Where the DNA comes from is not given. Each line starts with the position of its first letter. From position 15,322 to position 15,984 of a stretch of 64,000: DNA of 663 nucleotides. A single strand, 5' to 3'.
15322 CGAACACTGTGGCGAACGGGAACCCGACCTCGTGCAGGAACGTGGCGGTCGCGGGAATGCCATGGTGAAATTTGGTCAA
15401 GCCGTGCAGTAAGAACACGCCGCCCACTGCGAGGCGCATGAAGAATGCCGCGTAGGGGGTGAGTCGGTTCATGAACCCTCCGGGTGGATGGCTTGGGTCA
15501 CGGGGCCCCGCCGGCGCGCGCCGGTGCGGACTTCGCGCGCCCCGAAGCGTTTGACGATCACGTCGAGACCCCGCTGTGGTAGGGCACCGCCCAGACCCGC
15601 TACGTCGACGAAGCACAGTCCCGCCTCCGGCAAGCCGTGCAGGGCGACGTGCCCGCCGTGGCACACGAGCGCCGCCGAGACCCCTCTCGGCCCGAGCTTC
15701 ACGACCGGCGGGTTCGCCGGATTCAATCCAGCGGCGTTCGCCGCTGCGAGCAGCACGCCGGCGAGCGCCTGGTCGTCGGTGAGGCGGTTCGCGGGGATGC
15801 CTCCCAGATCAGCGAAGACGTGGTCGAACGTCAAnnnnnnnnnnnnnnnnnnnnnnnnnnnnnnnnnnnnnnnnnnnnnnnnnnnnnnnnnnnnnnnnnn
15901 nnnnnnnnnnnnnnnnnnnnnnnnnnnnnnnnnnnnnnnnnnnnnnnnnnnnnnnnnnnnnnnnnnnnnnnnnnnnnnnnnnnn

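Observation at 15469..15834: AdoMetDC-fold protein without the pyruvoyl-forming serine (probable pseudoenzyme)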

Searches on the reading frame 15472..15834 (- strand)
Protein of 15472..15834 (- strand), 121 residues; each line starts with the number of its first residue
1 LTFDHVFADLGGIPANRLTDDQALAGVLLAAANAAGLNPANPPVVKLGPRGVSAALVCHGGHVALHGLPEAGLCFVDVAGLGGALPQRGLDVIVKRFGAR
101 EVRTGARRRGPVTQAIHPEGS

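Call 5: search_protein_families(library=pfam, proteins=[window:15472-15834:-], max_evalue=1)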
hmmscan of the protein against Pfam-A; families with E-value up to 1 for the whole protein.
seq(121 aa): 1 family
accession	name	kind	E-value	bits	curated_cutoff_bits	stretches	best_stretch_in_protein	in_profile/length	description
PF02675.21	AdoMet_dc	-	5.6e-17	62.5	25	1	5-110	1-107/107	S-adenosylmethionine decarboxylase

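Call 6: search_protein_families(library=ncbifam, proteins=[window:15472-15834:-], max_evalue=1)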
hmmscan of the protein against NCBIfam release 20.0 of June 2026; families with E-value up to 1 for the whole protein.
seq(121 aa): 1 family
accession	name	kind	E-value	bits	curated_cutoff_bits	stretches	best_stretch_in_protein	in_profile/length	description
TIGR03330.1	SAM_DCase_Bsu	equivalog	7.1e-15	55.3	75.65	1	4-110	5-112/112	adenosylmethionine decarboxylase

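Call 7: search_solved_structures(query=window:15472-15834:-, max_evalue=10, show_alignments=3)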
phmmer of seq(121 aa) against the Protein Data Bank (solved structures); distinct sequences matched with E-value up to 10: 4.
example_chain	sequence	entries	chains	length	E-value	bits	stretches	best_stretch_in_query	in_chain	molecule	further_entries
2iii_A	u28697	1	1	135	9.9e-08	35.4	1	5-114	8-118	S-adenosylmethionine decarboxylase proenzyme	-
1tlu_A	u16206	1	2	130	0.012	19.1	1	27-119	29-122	S-adenosylmethionine decarboxylase proenzyme, AdoMetDC, SamDC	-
1tmi_A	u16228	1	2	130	0.012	19.1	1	27-119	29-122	S-adenosylmethionine decarboxylase proenzyme, AdoMetDC, SamDC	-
1vr7_A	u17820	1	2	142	0.015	18.7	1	27-119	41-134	S-adenosylmethionine decarboxylase proenzyme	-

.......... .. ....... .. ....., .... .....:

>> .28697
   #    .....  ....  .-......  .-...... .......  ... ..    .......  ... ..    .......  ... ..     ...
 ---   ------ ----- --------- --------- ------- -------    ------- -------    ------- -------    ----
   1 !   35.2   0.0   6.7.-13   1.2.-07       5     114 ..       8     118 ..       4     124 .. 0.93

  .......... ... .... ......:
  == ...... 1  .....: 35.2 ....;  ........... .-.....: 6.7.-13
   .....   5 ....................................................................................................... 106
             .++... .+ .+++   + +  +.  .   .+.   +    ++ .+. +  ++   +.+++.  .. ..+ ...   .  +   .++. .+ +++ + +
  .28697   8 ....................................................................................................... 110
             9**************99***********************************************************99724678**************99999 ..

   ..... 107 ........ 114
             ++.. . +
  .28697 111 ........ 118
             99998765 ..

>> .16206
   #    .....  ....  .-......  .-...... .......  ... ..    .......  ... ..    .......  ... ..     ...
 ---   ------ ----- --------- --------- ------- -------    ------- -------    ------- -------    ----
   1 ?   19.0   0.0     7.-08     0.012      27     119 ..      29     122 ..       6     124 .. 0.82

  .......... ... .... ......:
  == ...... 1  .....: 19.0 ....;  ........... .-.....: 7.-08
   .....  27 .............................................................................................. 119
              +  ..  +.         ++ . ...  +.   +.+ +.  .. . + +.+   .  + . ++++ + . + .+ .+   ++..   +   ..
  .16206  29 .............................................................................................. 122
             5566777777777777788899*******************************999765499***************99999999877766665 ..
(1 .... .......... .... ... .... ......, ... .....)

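Call 8: find_homologous_proteins(query=window:15472-15834:-, max_evalue=0.001)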
Query seq(121 aa) (121 aa): 261 proteins with E <= 0.001 among 443 candidates; the best 120 are listed.
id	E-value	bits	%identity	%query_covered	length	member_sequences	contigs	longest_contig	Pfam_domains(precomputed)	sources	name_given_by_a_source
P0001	1.8e-64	233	88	100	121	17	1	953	PF02675.22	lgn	-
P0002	6.6e-64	231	88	100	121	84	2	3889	PF02675.22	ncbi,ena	-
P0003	6.7e-64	231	91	100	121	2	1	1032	PF02675.22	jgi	jgi:S-adenosylmethionine decarboxylase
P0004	9.6e-64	231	88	99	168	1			PF02675.22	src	-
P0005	1.1e-63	231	88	100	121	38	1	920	PF02675.22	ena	-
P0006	1.2e-63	231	88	100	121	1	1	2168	PF02675.22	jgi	jgi:S-adenosylmethionine/arginine decarboxylase-like enzyme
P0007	1.3e-63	231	87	99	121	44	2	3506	PF02675.22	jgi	-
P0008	1.9e-63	230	88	99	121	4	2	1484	PF02675.22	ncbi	-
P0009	3.6e-63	229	88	100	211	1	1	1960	PF02675.22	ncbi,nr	ncbi:MAG: hypothetical protein DMD42_11825 [Gemmatimonadetes bacterium]|nr:MAG: hypothetical protein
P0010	3.7e-63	229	88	99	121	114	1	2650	PF02675.22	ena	-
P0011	3.4e-62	226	85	100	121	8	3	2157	PF02675.22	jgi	jgi:S-adenosylmethionine decarboxylase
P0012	3.3e-61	223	84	100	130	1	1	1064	PF02675.22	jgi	jgi:S-adenosylmethionine/arginine decarboxylase-like enzyme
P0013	3.9e-61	223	84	100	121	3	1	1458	PF02675.22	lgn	-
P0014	4.3e-61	222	87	98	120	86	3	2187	PF02675.22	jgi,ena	-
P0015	4.4e-61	222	87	99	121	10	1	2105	PF02675.22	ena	-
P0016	4.5e-61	222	84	100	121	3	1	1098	PF02675.22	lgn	-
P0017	6.6e-61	222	85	100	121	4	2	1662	PF02675.22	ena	-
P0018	6.6e-61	222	85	100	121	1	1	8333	PF02675.22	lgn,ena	-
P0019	9.4e-61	221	87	99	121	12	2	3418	PF02675.22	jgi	-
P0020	9.5e-61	221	85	99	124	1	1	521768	PF02675.22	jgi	jgi:S-adenosylmethionine/arginine decarboxylase-like enzyme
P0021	1.1e-60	221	83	99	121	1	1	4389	PF02675.22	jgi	jgi:S-adenosylmethionine/arginine decarboxylase-like enzyme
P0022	2.0e-60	220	83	99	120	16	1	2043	PF02675.22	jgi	-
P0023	6.1e-60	219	84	100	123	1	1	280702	PF02675.22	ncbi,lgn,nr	ncbi:MAG TPA: S-adenosylmethionine decarboxylase [Gemmatimonadales bacterium]|nr:S-adenosylmethionin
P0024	8.0e-60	218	83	99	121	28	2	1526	PF02675.22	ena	-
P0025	9.1e-60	218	85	100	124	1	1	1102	PF02675.22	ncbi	-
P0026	1.0e-59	218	87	98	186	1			PF02675.22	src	-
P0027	1.4e-59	217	83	100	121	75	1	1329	PF02675.22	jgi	-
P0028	1.5e-59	217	83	100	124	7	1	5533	PF02675.22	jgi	jgi:S-adenosylmethionine/arginine decarboxylase-like enzyme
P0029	2.6e-59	217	83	100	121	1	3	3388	PF02675.22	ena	-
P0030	3.7e-59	216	83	100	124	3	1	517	PF02675.22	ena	-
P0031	4.5e-59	216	87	96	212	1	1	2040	PF02675.22,PF07681.18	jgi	-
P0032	4.5e-59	216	83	100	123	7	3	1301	PF02675.22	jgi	jgi:S-adenosylmethionine/arginine decarboxylase-like enzyme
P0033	5.1e-59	216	84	100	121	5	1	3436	PF02675.22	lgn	-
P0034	7.8e-59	215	83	100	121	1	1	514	PF02675.22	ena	-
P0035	9.2e-59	215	82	100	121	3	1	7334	PF02675.22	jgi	jgi:S-adenosylmethionine decarboxylase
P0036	1.4e-58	214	83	99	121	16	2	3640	PF02675.22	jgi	-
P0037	3.4e-58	213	83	100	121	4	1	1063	PF02675.22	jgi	jgi:S-adenosylmethionine/arginine decarboxylase-like enzyme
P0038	8.0e-58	212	80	100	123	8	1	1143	PF02675.22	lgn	-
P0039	9.5e-58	212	83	100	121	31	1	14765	PF02675.22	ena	-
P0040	9.5e-58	212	85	100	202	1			PF02675.22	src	-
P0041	1.0e-57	212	82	100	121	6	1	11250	PF02675.22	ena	-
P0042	1.1e-57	211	82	98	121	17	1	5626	PF02675.22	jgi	-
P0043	1.2e-57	211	81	99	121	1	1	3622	PF02675.22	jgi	jgi:S-adenosylmethionine decarboxylase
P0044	1.8e-57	211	82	100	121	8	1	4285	PF02675.22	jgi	-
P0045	4.4e-56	206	78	100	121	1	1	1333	PF02675.22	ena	-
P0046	1.4e-55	205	79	100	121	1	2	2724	PF02675.22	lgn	-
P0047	2.0e-55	204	83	97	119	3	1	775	PF02675.22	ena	-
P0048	2.8e-55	204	79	100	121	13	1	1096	PF02675.22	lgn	-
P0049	3.8e-55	203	80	99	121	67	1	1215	PF02675.22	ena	-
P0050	4.3e-55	203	84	94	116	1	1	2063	PF02675.22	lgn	-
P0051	5.6e-55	203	82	99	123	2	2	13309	PF02675.22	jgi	jgi:S-adenosylmethionine/arginine decarboxylase-like enzyme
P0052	7.2e-55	202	80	100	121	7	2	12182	PF02675.22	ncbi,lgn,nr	ncbi:MAG TPA: S-adenosylmethionine decarboxylase [Gemmatimonadales bacterium]|nr:S-adenosylmethionin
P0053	1.5e-54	201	77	100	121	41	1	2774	PF02675.22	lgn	-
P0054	3.3e-54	200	77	100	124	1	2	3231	PF02675.22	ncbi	-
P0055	8.3e-54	199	77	100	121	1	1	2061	PF02675.22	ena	-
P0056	1.5e-53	198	80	98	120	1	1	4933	PF02675.22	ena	-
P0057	3.0e-53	197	76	100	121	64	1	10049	PF02675.22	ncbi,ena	-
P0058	3.5e-53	197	80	98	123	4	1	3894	PF02675.22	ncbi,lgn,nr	ncbi:MAG TPA: S-adenosylmethionine decarboxylase [Gemmatimonadales bacterium]|nr:S-adenosylmethionin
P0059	6.0e-53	196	76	100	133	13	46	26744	PF02675.22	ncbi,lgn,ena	-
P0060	1.3e-52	195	73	99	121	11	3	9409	PF02675.22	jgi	-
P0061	1.3e-52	195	75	98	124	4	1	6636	PF02675.22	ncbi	-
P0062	2.2e-52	194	74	100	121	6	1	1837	PF02675.22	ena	-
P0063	3.0e-52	194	75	98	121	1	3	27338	PF02675.22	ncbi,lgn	-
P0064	3.4e-52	194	78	86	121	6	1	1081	PF02675.22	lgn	-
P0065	6.3e-52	193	76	100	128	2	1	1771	PF02675.22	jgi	-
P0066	1.5e-51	192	78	98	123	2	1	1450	PF02675.22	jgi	jgi:S-adenosylmethionine/arginine decarboxylase-like enzyme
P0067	2.0e-51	191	74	100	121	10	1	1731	PF02675.22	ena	-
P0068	2.9e-51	191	77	98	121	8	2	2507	PF02675.22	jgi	-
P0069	5.8e-51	190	76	100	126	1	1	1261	PF02675.22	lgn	-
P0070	7.2e-51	189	74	100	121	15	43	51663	PF02675.22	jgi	-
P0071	9.8e-51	189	76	99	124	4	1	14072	PF02675.22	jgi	jgi:S-adenosylmethionine decarboxylase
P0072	1.1e-50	189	72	100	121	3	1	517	PF02675.22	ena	-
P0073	1.7e-50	188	73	100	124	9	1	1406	PF02675.22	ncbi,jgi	-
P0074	1.8e-50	188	75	99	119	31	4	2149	PF02675.22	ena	-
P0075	2.0e-50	188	71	98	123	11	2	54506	PF02675.22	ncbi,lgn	-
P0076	2.4e-50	188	72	100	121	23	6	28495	PF02675.22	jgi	-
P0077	3.0e-50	187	74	98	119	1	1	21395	PF02675.22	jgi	jgi:S-adenosylmethionine/arginine decarboxylase-like enzyme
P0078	3.6e-50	187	74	100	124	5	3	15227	PF02675.22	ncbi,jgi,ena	-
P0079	3.7e-50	187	74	98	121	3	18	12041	PF02675.22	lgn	-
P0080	4.7e-50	187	73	100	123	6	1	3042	PF02675.22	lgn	-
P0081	5.8e-50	186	73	100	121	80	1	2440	PF02675.22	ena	-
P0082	9.0e-50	186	75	98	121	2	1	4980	PF02675.22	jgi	jgi:S-adenosylmethionine/arginine decarboxylase-like enzyme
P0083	1.0e-49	186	71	98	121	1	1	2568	PF02675.22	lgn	-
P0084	1.9e-49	185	73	98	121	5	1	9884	PF02675.22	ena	-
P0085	2.7e-49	184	72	100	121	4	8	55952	PF02675.22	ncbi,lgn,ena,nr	ncbi:MAG: hypothetical protein AUH78_16500 [Gemmatimonadetes bacterium 13_1_40CM_4_69_8]|nr:MAG: hyp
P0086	3.5e-49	184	72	98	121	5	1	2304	PF02675.22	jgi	jgi:S-adenosylmethionine/arginine decarboxylase-like enzyme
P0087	3.7e-49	184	71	98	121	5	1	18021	PF02675.22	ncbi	-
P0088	4.3e-49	184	75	99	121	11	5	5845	PF02675.22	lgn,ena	-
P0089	4.7e-49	184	74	98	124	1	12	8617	PF02675.22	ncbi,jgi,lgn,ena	-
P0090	5.8e-49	183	70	100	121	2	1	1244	PF02675.22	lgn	-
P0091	6.8e-49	183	72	100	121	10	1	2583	PF02675.22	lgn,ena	-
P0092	7.7e-49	183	70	99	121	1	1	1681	PF02675.22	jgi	-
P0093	1.1e-48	182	75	98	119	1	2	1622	PF02675.22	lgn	-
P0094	1.2e-48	182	71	100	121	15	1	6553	PF02675.22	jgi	jgi:S-adenosylmethionine/arginine decarboxylase-like enzyme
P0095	1.3e-48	182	71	98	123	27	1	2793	PF02675.22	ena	-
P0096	1.3e-48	182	75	93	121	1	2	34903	PF02675.22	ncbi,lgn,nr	ncbi:MAG: S-adenosylmethionine decarboxylase [Gemmatimonadetes bacterium]|nr:S-adenosylmethionine de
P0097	1.4e-48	182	79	90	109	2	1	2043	PF02675.22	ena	-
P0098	1.5e-48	182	73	98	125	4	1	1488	PF02675.22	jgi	jgi:S-adenosylmethionine/arginine decarboxylase-like enzyme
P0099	2.3e-48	181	74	98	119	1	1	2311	PF02675.22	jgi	jgi:S-adenosylmethionine/arginine decarboxylase-like enzyme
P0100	2.3e-48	181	70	100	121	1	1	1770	PF02675.22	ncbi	-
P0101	2.4e-48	181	71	98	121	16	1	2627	PF02675.22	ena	-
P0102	2.8e-48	181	73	98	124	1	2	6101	PF02675.22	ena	-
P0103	2.9e-48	181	69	100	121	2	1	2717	PF02675.22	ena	-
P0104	3.2e-48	181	72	97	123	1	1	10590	PF02675.22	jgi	jgi:S-adenosylmethionine/arginine decarboxylase-like enzyme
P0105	3.6e-48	181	72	98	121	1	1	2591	PF02675.22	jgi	jgi:S-adenosylmethionine/arginine decarboxylase-like enzyme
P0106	3.9e-48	181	71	100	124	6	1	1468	PF02675.22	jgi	jgi:S-adenosylmethionine/arginine decarboxylase-like enzyme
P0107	5.6e-48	180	68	98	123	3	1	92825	PF02675.22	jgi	jgi:S-adenosylmethionine/arginine decarboxylase-like enzyme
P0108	6.1e-48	180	69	98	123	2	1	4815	PF02675.22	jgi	jgi:S-adenosylmethionine/arginine decarboxylase-like enzyme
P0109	6.1e-48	180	72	98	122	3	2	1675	PF02675.22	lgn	-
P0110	6.4e-48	180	69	100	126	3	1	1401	PF02675.22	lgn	-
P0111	7.8e-48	180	78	100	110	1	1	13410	PF02675.22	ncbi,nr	ncbi:MAG: hypothetical protein AUH07_00460 [Gemmatimonadetes bacterium 13_2_20CM_70_9]|nr:MAG: hypot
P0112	8.7e-48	179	71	100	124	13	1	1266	PF02675.22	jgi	-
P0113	1.1e-47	179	71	98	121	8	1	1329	PF02675.22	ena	-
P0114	1.5e-47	179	72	98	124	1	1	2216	PF02675.22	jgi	-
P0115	1.6e-47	179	70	98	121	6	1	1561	PF02675.22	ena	-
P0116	1.8e-47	178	69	100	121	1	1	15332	PF02675.22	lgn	-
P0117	1.9e-47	178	72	98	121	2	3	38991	PF02675.22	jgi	-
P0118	2.2e-47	178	71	98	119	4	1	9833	PF02675.22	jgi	jgi:S-adenosylmethionine/arginine decarboxylase-like enzyme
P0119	2.3e-47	178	72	98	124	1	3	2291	PF02675.22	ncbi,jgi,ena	-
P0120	2.3e-47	178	71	97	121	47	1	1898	PF02675.22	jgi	-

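Call 12: find_encoding_contigs(protein=P0020, flank=8000, max_places=3)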
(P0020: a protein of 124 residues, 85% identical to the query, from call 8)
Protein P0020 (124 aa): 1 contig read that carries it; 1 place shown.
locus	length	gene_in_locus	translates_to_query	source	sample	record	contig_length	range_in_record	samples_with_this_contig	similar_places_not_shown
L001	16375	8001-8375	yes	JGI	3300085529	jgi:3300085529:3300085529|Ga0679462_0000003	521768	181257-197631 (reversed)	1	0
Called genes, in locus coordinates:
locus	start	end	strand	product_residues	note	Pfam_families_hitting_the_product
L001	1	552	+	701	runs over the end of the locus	PF16177:ACAS_N, PF00501:AMP-binding, PF13193:AMP-binding_C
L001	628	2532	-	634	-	PF02705:K_trans, PF22776:K_trans_C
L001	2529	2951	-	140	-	PF07884:VKOR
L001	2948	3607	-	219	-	PF13462:Thioredoxin_4, PF01323:DSBA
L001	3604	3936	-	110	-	-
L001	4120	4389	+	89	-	-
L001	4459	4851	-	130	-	-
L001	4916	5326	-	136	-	PF02566:OsmC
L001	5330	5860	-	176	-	-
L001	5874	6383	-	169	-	PF01066:CDP-OH_P_transf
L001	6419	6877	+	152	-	PF00027:cNMP_binding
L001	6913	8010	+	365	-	-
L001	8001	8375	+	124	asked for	PF02675:AdoMet_dc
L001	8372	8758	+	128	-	PF07681:DoxX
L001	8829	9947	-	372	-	PF07719:TPR_2 (faint), PF12895:ANAPC3 (faint), PF13181:TPR_8 (faint), PF13428:TPR_14 (faint), PF13431:TPR_17 (faint), PF00515:TPR_1 (faint), PF13174:TPR_6 (faint), PF14559:TPR_19, +2 more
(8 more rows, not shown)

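Call 13: find_encoding_contigs(protein=P0107, flank=8000, max_places=3)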
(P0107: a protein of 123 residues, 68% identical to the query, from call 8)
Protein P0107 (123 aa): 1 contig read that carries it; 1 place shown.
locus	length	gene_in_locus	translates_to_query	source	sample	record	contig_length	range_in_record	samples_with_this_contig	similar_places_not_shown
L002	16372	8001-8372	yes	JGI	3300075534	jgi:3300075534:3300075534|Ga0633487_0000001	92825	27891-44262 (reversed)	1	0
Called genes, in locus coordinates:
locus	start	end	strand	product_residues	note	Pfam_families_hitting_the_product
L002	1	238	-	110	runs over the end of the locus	PF01740:STAS, PF13466:STAS_2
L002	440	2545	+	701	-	PF16177:ACAS_N, PF00501:AMP-binding, PF13193:AMP-binding_C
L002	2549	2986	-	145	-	PF07884:VKOR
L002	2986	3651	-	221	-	PF13462:Thioredoxin_4, PF01323:DSBA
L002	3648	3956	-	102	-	-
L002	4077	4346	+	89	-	-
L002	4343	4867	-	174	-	-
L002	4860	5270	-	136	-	PF02566:OsmC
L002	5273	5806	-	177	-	-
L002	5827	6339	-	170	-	PF01066:CDP-OH_P_transf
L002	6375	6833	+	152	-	PF00027:cNMP_binding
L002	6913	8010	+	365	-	-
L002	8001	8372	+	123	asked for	PF02675:AdoMet_dc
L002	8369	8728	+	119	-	PF07681:DoxX (weak)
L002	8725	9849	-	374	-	PF07719:TPR_2 (faint), PF12895:ANAPC3 (faint), PF13181:TPR_8 (faint), PF13428:TPR_14 (faint), PF13431:TPR_17 (faint), PF00515:TPR_1 (faint), PF13174:TPR_6 (faint), PF13414:TPR_11 (faint), +2 more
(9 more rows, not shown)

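Call 18: search_protein_representatives(protein=window:15472-15834:-)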
Query: 121 residues. Proteins with E-value up to 0.001 (for the whole library): 250; up to 1e-10: 41; up to 1e-30: 4. The best 150 are listed.
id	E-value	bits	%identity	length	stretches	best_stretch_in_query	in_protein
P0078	1.1e-50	187.1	74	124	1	2-120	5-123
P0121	4.4e-46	172.3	77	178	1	2-111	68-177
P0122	7.7e-38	145.6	66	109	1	15-119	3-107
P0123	1.3e-32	128.7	65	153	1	1-97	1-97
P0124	1.4e-26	109.3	52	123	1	1-114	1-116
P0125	7.5e-25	103.7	62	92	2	1-54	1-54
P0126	1.0e-23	100.1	82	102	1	23-82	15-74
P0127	2.0e-22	95.9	67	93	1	2-67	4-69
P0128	9.7e-21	90.4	46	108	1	2-105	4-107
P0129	3.2e-20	88.7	69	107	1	57-117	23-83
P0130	1.7e-18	83.2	48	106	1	5-100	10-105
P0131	2.2e-18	82.8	71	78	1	1-59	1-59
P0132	5.4e-18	81.6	48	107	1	3-99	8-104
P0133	3.6e-17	78.9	61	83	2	1-49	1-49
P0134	4.1e-17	78.7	76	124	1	1-54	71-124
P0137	3.9e-15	72.3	41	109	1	3-97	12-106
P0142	1.5e-14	70.4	34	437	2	3-89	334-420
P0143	2.3e-14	69.8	39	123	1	3-110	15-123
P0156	1.1e-11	61.2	42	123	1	5-110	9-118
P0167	1.9e-09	54.0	41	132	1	4-110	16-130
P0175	3.7e-08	49.8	35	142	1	5-111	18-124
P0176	3.9e-08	49.7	34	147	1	4-113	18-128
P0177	4.3e-08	49.6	32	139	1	4-114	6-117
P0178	7.4e-08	48.8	38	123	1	5-111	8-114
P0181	4.1e-07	46.4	39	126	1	6-101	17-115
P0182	4.5e-07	46.3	36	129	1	5-109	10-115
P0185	5.5e-07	46.0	36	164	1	4-110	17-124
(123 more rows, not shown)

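Call 21: find_encoding_contigs(protein=P0128, flank=6000, max_places=3)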
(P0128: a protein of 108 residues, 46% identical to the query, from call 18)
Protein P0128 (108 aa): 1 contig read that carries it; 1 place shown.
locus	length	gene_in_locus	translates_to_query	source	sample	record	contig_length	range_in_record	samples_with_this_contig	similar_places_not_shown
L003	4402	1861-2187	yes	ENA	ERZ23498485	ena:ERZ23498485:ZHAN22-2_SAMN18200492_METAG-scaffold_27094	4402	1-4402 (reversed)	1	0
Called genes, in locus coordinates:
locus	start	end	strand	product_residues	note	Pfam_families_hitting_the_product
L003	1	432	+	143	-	?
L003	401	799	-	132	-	PF02566:OsmC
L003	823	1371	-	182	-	PF01066:CDP-OH_P_transf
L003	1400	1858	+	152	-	PF00027:cNMP_binding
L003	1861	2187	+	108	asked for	PF02675:AdoMet_dc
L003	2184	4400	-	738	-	?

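Call 23: find_encoding_contigs(protein=P0137, flank=6000, max_places=4)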
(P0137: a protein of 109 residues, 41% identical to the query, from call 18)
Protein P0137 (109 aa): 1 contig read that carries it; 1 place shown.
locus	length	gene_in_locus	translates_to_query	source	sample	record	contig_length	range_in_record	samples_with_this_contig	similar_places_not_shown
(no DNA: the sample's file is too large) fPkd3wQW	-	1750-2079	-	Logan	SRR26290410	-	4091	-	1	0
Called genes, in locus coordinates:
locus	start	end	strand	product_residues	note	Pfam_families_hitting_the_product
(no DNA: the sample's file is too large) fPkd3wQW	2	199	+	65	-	?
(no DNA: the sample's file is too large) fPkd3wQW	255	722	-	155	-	-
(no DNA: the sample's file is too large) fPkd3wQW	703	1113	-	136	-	PF02566:OsmC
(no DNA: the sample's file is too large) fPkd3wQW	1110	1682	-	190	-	PF01066:CDP-OH_P_transf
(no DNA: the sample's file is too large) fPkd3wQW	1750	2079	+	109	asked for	PF02675:AdoMet_dc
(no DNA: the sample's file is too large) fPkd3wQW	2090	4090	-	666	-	?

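Call 24: find_encoding_contigs(protein=P0143, flank=6000, max_places=4)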
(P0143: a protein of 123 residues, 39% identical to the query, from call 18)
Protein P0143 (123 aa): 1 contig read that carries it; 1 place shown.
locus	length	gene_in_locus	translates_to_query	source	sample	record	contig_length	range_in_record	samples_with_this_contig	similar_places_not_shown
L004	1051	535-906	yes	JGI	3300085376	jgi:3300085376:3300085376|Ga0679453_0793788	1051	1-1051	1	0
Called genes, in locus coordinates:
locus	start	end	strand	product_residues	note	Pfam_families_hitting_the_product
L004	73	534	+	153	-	PF00027:cNMP_binding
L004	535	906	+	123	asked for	PF02675:AdoMet_dc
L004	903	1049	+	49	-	?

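Call 28: find_related_loci(query=A2, collection=genome_contigs, flank=6000)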
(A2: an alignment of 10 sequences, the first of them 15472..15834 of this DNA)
Query A2 (121 aa) in genome_contigs; peptide patterns used: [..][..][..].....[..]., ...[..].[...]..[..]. (x = any residue, [..] = any of these).
433 stretches matched a pattern; 46 encode a relative of the query (tblastn E <= 1e-3); 46 distinct loci.
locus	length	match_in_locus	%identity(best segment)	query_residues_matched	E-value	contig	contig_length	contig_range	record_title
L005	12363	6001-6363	88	1-121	9e-68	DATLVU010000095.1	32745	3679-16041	MAG TPA_asm: Gemmatimonadales bacterium isolate SMAG_U13200 k141_250932, whole genome shotgun sequence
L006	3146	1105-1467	88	1-121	2e-67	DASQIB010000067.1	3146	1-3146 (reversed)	MAG TPA_asm: Gemmatimonadales bacterium isolate SMAG_U11848 k141_620819, whole genome shotgun sequence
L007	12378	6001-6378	87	1-120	5e-62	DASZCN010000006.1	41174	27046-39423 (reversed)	MAG TPA_asm: Gemmatimonadales bacterium isolate SMAG_U6443 k141_32521, whole genome shotgun sequence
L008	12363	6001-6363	86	1-121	3e-56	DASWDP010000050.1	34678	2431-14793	MAG TPA_asm: Gemmatimonadales bacterium isolate SMAG_U2739 k141_280522, whole genome shotgun sequence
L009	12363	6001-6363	88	1-121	4e-55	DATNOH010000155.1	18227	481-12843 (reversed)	MAG TPA_asm: Gemmatimonadales bacterium isolate SMAG_U11526 k141_586327, whole genome shotgun sequence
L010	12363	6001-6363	88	1-121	2e-54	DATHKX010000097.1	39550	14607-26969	MAG TPA_asm: Gemmatimonadales bacterium isolate SMAG_U12591 k141_187877, whole genome shotgun sequence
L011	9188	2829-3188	89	1-120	2e-54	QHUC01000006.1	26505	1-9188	MAG: Gemmatimonadetes bacterium isolate AG37 14_0929_12_40cm_scaffold_1848_curated, whole genome shotgun sequence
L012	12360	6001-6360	83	1-120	6e-53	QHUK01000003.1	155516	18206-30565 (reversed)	MAG: Gemmatimonadetes bacterium isolate AG3 14_0919_02_20cm_scaffold_5_curated, whole genome shotgun sequence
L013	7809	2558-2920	87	1-121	2e-52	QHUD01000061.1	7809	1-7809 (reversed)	MAG: Gemmatimonadetes bacterium isolate AG36 14_0927_12_20cm_scaffold_7782_curated, whole genome shotgun sequence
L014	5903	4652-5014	83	1-121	2e-51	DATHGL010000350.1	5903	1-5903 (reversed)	MAG TPA_asm: Gemmatimonadales bacterium isolate SMAG_U12473 k141_97607, whole genome shotgun sequence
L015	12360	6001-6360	81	1-120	5e-51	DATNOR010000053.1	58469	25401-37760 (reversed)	MAG TPA_asm: Gemmatimonadales bacterium isolate SMAG_U11536 k141_703444, whole genome shotgun sequence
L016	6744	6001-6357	70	3-121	5e-51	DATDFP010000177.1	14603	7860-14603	MAG TPA_asm: Gemmatimonadales bacterium isolate SMAG_U229 k141_53020, whole genome shotgun sequence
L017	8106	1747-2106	83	1-120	3e-51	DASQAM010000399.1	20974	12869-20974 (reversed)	MAG TPA_asm: Gemmatimonadales bacterium isolate SMAG_U11645 k141_1342547, whole genome shotgun sequence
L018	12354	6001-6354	68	1-118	5e-50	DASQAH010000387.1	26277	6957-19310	MAG TPA_asm: Gemmatimonadales bacterium isolate SMAG_U11640 k141_1519080, whole genome shotgun sequence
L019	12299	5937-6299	83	1-121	6e-50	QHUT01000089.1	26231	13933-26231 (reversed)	MAG: Gemmatimonadetes bacterium isolate AG21 14_0927_05_20cm_scaffold_801_curated, whole genome shotgun sequence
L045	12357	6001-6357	69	1-119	1e-39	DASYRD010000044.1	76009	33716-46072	MAG TPA_asm: Gemmatimonadales bacterium isolate SMAG_U4502 k141_1516470, whole genome shotgun sequence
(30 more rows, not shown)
